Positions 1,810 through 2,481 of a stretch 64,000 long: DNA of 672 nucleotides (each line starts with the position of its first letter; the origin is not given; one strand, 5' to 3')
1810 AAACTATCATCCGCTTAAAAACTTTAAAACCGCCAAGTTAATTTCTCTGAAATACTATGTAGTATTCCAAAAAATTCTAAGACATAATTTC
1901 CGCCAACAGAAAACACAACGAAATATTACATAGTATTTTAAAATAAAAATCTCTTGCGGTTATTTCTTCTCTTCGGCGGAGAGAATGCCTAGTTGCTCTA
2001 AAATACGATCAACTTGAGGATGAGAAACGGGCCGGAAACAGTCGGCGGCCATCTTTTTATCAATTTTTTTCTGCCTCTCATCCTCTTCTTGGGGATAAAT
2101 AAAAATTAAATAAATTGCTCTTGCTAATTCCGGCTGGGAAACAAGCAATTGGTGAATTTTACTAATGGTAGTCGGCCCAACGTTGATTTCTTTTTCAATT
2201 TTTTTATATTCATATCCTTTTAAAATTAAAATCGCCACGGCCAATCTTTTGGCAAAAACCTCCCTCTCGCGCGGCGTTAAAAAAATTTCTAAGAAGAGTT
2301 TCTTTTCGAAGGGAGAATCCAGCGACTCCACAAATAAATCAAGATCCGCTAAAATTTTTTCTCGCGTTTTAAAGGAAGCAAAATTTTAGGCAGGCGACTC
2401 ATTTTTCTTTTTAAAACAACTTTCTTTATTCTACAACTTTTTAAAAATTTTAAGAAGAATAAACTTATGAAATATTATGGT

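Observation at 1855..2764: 22-bp perfect palindrome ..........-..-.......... in 4-5 copies, clustered around a TrpR/YerC-like regulator gene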

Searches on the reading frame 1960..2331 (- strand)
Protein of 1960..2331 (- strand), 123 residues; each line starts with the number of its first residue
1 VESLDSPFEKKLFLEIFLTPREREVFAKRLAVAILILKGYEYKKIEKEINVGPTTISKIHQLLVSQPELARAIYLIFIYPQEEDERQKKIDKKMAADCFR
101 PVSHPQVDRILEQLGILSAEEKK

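Call 12: search_protein_families(library=pfam, proteins=[window:1960-2331:-], max_evalue=0.01)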
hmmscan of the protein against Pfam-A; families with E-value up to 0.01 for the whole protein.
window:1960-2331:- (123 aa): 1 family
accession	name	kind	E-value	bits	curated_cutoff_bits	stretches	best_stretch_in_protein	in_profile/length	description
PF01371.25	Trp_repressor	-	1.9e-09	37.9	27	1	9-67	18-77/88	Trp repressor protein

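Call 13: search_protein_families(library=ncbifam, proteins=[window:1960-2331:-], max_evalue=0.01)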
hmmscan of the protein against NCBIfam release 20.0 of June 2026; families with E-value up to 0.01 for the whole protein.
window:1960-2331:- (123 aa): 2 families
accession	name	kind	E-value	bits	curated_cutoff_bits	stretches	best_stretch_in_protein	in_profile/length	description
TIGR02531.1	yecD_yerC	hypoth_equivalog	0.00032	21.1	42.2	1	13-63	24-74/88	YerC/YecD family TrpR-related protein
TIGR01321.1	TrpR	equivalog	0.0027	18.1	67.25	1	10-58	25-74/94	trp operon repressor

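Call 14: find_homologous_proteins(query=window:1960-2331:-)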
Query window:1960-2331:- (123 aa): 8 proteins with E <= 0.001 among 20 candidates.
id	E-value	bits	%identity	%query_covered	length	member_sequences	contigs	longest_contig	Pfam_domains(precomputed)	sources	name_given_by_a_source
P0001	1.3e-71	256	100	100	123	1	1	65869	PF01371.26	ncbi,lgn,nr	ncbi:hypothetical protein KBI33_00915 [Candidatus Shapirobacteria bacterium]|nr:hypothetical protein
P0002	5.6e-61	221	88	100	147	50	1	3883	PF01371.26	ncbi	-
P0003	4.3e-60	219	88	100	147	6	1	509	PF01371.26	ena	-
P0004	4.0e-53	196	78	100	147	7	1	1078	PF01371.26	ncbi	-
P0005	1.5e-52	194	78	100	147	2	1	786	PF01371.26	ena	-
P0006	1.8e-52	194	78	100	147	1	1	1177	PF01371.26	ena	-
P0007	5.3e-27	112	89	53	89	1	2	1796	PF01371.26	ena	-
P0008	2.7e-15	74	87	37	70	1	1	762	PF01371.26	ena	-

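Call 16: find_encoding_contigs(protein=P0002, flank=10000, max_places=10)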
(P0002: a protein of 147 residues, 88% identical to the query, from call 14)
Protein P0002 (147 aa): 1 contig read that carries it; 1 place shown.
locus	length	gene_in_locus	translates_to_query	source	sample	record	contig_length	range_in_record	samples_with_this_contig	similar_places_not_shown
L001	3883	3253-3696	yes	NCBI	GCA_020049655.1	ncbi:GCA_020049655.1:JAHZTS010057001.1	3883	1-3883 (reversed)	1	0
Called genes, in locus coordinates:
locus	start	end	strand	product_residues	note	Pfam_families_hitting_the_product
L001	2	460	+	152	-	?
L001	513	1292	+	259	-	PF02775:TPP_enzyme_C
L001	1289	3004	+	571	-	-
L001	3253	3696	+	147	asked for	PF01371:Trp_repressor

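Call 19: find_encoding_contigs(protein=P0004, flank=10000)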
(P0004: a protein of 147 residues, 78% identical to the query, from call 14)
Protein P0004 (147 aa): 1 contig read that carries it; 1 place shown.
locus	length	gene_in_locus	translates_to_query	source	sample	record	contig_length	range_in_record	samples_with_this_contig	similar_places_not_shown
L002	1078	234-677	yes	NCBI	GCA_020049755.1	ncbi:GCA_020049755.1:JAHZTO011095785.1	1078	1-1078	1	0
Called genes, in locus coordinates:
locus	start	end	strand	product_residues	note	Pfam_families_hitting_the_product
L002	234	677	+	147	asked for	PF01371:Trp_repressor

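Call 20: find_encoding_contigs(protein=P0006, flank=10000)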
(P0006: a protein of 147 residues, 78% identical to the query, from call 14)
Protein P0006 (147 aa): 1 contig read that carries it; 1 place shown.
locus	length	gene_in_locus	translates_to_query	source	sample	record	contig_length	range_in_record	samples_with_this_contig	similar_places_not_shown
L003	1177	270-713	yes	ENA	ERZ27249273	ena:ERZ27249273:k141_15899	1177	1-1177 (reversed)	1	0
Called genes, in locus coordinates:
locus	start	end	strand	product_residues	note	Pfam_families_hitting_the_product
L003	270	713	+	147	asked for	PF01371:Trp_repressor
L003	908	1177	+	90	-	?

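Call 21: find_encoding_contigs(protein=P0005, flank=10000)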
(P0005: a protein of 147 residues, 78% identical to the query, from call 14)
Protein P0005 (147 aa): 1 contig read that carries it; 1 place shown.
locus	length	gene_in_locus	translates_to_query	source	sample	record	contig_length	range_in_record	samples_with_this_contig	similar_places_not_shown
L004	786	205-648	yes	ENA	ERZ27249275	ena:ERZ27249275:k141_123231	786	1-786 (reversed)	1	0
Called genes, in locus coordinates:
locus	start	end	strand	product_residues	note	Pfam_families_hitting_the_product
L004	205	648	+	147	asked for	PF01371:Trp_repressor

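Call 22: find_encoding_contigs(protein=P0007, flank=10000)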
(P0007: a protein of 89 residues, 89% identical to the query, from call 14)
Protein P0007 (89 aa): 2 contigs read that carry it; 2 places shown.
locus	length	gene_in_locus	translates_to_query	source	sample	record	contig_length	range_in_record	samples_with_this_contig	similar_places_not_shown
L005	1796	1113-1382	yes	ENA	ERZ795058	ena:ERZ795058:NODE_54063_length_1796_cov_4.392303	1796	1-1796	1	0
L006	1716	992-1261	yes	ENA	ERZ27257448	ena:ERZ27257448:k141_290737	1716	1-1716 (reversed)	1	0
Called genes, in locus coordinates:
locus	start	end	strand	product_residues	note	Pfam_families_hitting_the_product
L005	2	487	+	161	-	?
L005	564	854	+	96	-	-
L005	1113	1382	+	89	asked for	PF01371:Trp_repressor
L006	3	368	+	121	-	?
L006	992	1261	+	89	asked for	PF01371:Trp_repressor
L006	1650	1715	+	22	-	?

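Call 40: find_related_loci(query=A2, collection=metagenome_contigs, flank=4000)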
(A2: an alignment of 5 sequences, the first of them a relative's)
Query A2 (147 aa) in metagenome_contigs; peptide patterns used: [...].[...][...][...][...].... (x = any residue, [..] = any of these).
600 stretches matched a pattern (row limit reached: there are more); 264 encode a relative of the query (tblastn E <= 1e-3); the best 80 are kept; 80 distinct loci.
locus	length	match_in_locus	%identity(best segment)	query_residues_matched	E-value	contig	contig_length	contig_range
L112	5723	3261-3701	91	1-147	1e-83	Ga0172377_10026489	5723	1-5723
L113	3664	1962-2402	75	1-147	4e-67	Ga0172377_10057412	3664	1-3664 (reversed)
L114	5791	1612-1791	47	33-92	1e-11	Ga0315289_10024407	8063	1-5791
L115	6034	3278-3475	44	21-83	2e-11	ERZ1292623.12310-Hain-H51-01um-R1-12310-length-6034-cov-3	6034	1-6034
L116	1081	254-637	31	1-144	2e-11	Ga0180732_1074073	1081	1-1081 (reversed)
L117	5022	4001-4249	34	1-83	5e-11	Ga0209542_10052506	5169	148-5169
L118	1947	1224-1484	32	1-87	7e-11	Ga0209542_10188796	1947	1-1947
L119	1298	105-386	33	1-97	6e-11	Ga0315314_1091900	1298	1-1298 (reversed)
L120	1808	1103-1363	32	1-87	7e-11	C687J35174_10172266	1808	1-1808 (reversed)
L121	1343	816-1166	33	1-123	1e-10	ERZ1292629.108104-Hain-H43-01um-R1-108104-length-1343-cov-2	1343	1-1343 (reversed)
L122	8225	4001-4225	41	9-83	1e-10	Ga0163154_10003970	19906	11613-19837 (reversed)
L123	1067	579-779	37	21-84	1e-10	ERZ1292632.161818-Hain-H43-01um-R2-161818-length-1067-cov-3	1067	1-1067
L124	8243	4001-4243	39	1-84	3e-10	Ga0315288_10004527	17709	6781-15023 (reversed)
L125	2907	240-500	37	5-83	3e-10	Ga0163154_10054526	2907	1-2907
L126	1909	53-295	39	1-84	3e-10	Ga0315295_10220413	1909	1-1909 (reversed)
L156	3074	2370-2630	34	1-87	2e-9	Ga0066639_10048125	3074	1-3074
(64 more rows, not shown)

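Call 49: find_homologous_proteins(query=A2, max_evalue=0.00001)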
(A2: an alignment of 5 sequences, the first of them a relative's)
Query A2 (5 sequences) (147 aa, profile of the alignment): 183 proteins with E <= 0.00001 among 2009 candidates; the best 120 are listed.
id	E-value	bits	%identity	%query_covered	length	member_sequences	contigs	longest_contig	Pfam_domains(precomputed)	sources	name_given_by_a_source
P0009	3.5e-60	220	33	56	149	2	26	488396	PF01371.26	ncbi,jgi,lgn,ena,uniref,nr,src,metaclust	ncbi:hypothetical protein A2715_04580 [Candidatus Woesebacteria bacterium RIFCSPHIGHO2_01_FULL_39_32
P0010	1.7e-58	215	34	44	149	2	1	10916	PF01371.26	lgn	-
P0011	2.9e-56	208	31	56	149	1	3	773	PF01371.26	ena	-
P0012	2.0e-53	198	-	-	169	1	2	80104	PF01371.26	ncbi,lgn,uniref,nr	ncbi:MAG: hypothetical protein HY474_01480 [Candidatus Sungbacteria bacterium]|uniref:TrpR like prot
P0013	9.6e-52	193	34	44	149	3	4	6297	PF01371.26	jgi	jgi:uncharacterized protein YerC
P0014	1.9e-50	189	34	44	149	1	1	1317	PF01371.26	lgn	-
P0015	4.7e-50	188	35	52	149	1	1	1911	PF01371.26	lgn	-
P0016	7.7e-50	187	30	57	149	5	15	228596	PF01371.26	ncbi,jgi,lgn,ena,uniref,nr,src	ncbi:hypothetical protein A2686_00850 [Candidatus Woesebacteria bacterium RIFCSPHIGHO2_01_FULL_38_10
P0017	1.4e-49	186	36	44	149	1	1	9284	PF01371.26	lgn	-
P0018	1.7e-49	186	31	57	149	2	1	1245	PF01371.26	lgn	-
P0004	4.1e-49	185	78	100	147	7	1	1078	PF01371.26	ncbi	-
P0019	8.8e-49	183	39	44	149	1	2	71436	PF01371.26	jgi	jgi:uncharacterized protein YerC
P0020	1.1e-48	183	34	44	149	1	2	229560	PF01371.26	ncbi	-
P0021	2.2e-48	182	36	43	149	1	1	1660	PF01371.26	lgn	-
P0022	2.5e-48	182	29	57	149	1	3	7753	PF01371.26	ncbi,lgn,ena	ncbi:MAG: hypothetical protein AAB622_00295 [Patescibacteria group bacterium]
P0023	2.6e-48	182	36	43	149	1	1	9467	PF01371.26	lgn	-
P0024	3.3e-48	182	34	44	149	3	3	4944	PF01371.26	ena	-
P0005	3.5e-48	181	76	100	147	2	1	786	PF01371.26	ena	-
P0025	3.9e-48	181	28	57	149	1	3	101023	PF01371.26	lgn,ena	-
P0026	5.0e-48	181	37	44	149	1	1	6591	PF01371.26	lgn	-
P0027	8.1e-48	180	36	55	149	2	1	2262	PF01371.26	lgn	-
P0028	1.0e-47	180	31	57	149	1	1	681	PF01371.26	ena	-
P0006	1.1e-47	180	76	100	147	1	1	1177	PF01371.26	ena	-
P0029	1.3e-47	180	33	52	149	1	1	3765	PF01371.26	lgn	-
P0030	2.1e-47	179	38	33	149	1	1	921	PF01371.26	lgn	-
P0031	2.2e-47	179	37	56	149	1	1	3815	PF01371.26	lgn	-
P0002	3.1e-47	178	100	100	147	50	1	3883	PF01371.26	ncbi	-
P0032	3.4e-47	178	31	57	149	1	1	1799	PF01371.26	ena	-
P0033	5.0e-47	178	30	57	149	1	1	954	PF01371.26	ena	-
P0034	5.3e-47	178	35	52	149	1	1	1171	PF01371.26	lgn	-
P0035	5.6e-47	178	34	44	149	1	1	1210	PF01371.26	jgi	jgi:uncharacterized protein YerC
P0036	5.7e-47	178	36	57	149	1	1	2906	PF01371.26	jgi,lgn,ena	-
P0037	6.5e-47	177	35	42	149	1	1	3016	PF01371.26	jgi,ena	-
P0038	6.7e-47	177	40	52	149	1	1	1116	PF01371.26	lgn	-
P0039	6.7e-47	177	40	44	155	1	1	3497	PF01371.26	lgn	-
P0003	1.5e-46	176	88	100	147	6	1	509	PF01371.26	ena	-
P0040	1.5e-46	176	29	57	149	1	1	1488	PF01371.26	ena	-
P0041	1.7e-46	176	34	55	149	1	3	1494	PF01371.26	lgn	-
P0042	1.7e-46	176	36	44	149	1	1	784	PF01371.26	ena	-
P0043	2.1e-46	176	34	54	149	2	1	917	PF01371.26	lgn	-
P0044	2.6e-46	175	36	56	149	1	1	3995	PF01371.26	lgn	-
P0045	3.2e-46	175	37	44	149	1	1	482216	PF01371.26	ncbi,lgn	-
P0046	4.3e-46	175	47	32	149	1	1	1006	PF01371.26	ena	-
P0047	6.1e-46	174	36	43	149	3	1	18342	PF01371.26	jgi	-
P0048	9.3e-46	174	46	33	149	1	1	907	PF01371.26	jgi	-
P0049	1.2e-45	173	36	51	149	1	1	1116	PF01371.26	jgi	jgi:uncharacterized protein YerC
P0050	1.5e-45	173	30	57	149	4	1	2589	PF01371.26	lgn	-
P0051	2.3e-45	172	34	51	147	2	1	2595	PF01371.26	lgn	-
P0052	2.7e-45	172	36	43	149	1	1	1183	PF01371.26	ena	-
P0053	4.0e-45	172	38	43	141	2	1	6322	PF01371.26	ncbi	-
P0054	4.3e-45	171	30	57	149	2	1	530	PF01371.26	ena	-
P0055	9.8e-45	170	31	57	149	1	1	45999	PF01371.26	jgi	jgi:uncharacterized protein YerC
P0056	1.6e-44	170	34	44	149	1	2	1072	PF01371.26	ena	-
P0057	2.0e-44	169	-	-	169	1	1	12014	PF01371.26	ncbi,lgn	-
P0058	5.0e-44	168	40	33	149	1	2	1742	PF01371.26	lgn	-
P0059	6.6e-44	168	38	43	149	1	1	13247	PF01371.26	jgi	jgi:uncharacterized protein YerC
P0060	6.9e-44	168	36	57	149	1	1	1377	PF01371.26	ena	-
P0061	8.8e-44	167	35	43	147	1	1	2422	PF01371.26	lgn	-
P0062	1.3e-43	167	38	33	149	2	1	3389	PF01371.26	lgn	-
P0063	3.1e-43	165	33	57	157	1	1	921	PF01371.26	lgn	-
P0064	3.6e-43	165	33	41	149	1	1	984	PF01371.26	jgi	jgi:uncharacterized protein YerC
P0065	5.0e-43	165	34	42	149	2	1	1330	PF01371.26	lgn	-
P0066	1.0e-42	164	36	44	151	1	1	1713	PF01371.26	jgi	jgi:uncharacterized protein YerC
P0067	2.5e-42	162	35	42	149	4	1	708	PF01371.26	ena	-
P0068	2.5e-42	162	36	57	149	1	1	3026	PF01371.26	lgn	-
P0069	3.8e-42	162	31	44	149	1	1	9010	PF01371.26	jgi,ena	-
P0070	4.8e-42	162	29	57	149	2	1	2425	PF01371.26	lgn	-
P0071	6.7e-42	161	30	57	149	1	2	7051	PF01371.26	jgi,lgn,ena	-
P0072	1.3e-41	160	32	43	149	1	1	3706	PF01371.26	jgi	jgi:uncharacterized protein YerC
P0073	1.6e-41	160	37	44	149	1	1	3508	PF01371.26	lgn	-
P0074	2.1e-41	159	32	42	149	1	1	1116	PF01371.26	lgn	-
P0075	3.2e-41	159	29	57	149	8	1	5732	PF01371.26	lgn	-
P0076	3.5e-41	159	35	43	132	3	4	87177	PF01371.26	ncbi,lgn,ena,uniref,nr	ncbi:MAG: hypothetical protein UU16_C0028G0005 [Candidatus Woesebacteria bacterium GW2011_GWA2_40_7]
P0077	3.9e-41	159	29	57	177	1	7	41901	PF01371.26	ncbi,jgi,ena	-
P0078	6.0e-41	158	34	57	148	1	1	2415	PF01371.26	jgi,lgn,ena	-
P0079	6.0e-41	158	39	44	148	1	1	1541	PF01371.26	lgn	-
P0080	6.9e-41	158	36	63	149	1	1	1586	PF01371.26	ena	-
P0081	1.3e-40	157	31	57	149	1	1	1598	PF01371.26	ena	-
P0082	1.5e-40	157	36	52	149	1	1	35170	PF01371.26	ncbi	-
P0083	2.1e-40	156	34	57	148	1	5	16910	PF01371.26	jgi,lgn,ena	-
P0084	2.6e-40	156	37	57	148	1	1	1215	PF01371.26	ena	-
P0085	3.1e-40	156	31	57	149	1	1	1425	PF01371.26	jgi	jgi:uncharacterized protein YerC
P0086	9.0e-40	154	38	33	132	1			PF01371.26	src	-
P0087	2.1e-39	153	31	57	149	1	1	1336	PF01371.26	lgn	-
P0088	1.3e-38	150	39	44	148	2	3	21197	PF01371.26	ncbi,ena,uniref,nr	ncbi:hypothetical protein A2125_01780 [Candidatus Woesebacteria bacterium GWB1_43_5]|uniref:TrpR lik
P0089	1.4e-38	150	34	46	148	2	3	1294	PF01371.26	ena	-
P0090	6.8e-38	148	34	63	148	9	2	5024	PF01371.26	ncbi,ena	ncbi:MAG: Trp family transcriptional regulator [Patescibacteria group bacterium]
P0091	1.1e-37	147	38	42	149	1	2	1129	PF01371.26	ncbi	-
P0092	1.3e-37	147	33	63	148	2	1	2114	PF01371.26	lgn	-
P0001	6.4e-37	145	88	84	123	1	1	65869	PF01371.26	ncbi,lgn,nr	ncbi:hypothetical protein KBI33_00915 [Candidatus Shapirobacteria bacterium]|nr:hypothetical protein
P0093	1.0e-36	144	39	57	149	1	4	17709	PF01371.26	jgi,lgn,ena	-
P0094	1.2e-36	144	30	41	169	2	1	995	PF01371.26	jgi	-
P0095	6.4e-36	142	48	43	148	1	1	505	PF01371.26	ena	-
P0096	6.6e-36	142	37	56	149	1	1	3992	PF01371.26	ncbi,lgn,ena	-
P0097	2.6e-35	140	37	41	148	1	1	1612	PF01371.26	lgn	-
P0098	3.1e-34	136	34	39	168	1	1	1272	PF01371.26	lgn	-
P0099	4.8e-34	136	35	59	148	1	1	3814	PF01371.26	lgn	-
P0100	5.1e-34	135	32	57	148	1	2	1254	PF01371.26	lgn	-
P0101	2.5e-33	133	31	58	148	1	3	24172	PF01371.26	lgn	-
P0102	5.2e-33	132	36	57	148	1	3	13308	PF01371.26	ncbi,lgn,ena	-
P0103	6.8e-33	132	41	41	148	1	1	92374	PF01371.26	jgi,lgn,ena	-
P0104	7.3e-33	132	-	-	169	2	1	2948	PF01371.26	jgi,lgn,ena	-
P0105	3.9e-32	129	37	40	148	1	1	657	PF01371.26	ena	-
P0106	4.6e-32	129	38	57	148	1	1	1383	PF01371.26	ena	-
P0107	1.9e-31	127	31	56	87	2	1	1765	PF01371.26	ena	-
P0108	2.3e-31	127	38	32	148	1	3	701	PF01371.26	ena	-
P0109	1.7e-30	124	41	46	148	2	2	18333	PF01371.26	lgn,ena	-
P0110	2.0e-30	124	34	57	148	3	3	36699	PF01371.26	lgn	-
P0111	7.9e-29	119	48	33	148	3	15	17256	PF01371.26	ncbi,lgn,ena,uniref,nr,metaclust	ncbi:MAG: hypothetical protein UU32_C0013G0007 [Candidatus Woesebacteria bacterium GW2011_GWB1_41_10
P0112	3.3e-28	117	30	61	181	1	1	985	PF01371.26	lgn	-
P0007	4.4e-28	116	96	61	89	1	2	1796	PF01371.26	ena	-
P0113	4.5e-28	116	29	63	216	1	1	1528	PF01371.26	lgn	-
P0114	1.6e-27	114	39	43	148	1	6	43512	PF01371.26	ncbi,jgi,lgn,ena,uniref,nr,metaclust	ncbi:MAG: hypothetical protein US96_C0003G0021 [Candidatus Woesebacteria bacterium GW2011_GWB1_38_5b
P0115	1.7e-27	114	33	53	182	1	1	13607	PF01371.26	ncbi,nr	ncbi:MAG: YerC/YecD family TrpR-related protein [Patescibacteria group bacterium]|nr:YerC/YecD famil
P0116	4.1e-27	113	48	33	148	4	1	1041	PF01371.26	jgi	-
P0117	7.8e-27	112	33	43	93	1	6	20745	PF01371.26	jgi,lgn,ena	-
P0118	8.9e-27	112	30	61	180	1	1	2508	PF01371.26,PF13384.13,PF13936.13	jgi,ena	-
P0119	1.0e-26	112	33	39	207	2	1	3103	PF01371.26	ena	-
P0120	1.3e-26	111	30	56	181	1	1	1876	PF01371.26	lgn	-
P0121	2.6e-26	110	39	35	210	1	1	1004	PF01371.26,PF13384.13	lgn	-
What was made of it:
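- On TrpR superfamily (Pfam PF01371, Trp_repressor): All homologues found carry PF01371 (calls 14, 49).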

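Call 52: search_solved_structures(query=A3, max_evalue=1, show_alignments=2)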
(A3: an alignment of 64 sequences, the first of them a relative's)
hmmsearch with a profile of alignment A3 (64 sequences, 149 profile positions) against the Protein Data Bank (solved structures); distinct sequences matched with E-value up to 1: 22.
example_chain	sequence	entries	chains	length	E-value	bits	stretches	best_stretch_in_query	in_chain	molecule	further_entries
3frw_A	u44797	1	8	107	2.6e-15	59.8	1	13-106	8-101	Putative Trp repressor protein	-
3kor_A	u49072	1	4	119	2.9e-13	53.2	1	17-101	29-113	Possible Trp repressor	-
3g1c_A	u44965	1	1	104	8.1e-13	51.7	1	12-101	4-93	The TrpR like protein from Eubacterium eligens ATCC 27750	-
6ejw_A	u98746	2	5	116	0.011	18.8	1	18-105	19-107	Trp operon repressor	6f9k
1tro_A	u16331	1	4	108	0.013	18.6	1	16-104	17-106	PROTEIN (TRP REPRESSOR)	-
3wrp_A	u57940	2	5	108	0.015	18.4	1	18-104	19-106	TRP REPRESSOR | Trp operon repressor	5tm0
1jhg_A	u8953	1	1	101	0.015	18.4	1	20-104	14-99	TRP OPERON REPRESSOR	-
1rcs_A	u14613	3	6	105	0.017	18.2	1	20-104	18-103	TRP REPRESSOR | HOLO TRP REPRESSOR | APO TRP REPRESSOR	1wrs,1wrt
1co0_A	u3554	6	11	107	0.018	18.2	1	20-104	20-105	TRP OPERON REPRESSOR | TRP REPRESSOR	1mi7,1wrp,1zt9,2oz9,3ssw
1trr_A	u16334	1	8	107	0.018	18.2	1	20-104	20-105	PROTEIN (TRP REPRESSOR)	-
6ejz_A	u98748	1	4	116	0.02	18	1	18-105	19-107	Trp operon repressor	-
6fal_A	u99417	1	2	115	0.023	17.8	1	20-105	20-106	Trp operon repressor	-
6f7f_B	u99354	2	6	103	0.027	17.6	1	20-102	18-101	Trp operon repressor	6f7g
7os9_AA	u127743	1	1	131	0.028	17.5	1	19-104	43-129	Trp operon repressor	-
6st6_A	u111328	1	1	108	0.035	17.2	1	18-101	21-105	Trp operon repressor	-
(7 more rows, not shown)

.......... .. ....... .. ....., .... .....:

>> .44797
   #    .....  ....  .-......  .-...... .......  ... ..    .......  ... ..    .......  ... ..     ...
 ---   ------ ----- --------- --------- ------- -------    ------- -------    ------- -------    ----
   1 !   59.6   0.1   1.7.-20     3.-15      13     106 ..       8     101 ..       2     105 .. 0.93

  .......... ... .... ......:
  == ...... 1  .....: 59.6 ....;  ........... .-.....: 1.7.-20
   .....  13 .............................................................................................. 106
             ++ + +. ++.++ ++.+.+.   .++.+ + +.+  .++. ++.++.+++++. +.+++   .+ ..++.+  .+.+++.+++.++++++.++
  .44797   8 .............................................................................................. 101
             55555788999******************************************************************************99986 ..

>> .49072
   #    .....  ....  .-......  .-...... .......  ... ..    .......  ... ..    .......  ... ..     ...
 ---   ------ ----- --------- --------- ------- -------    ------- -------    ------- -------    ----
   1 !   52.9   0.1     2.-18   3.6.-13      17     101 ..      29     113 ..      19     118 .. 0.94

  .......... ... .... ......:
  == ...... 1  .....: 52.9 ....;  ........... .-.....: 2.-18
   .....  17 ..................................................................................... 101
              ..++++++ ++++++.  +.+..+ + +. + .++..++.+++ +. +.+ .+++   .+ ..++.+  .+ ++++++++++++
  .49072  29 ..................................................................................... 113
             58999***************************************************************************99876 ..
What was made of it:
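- Closest known: HisR. Same: These are the closest solved relatives: 3frw, 3kor and 3g1c at E 1e-13 to 1e-15 (call 52).
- A profile of the family hits HisR/YerC-like structures 3frw, 3kor and 3g1c at E 1e-13 to 1e-15 (call 52).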
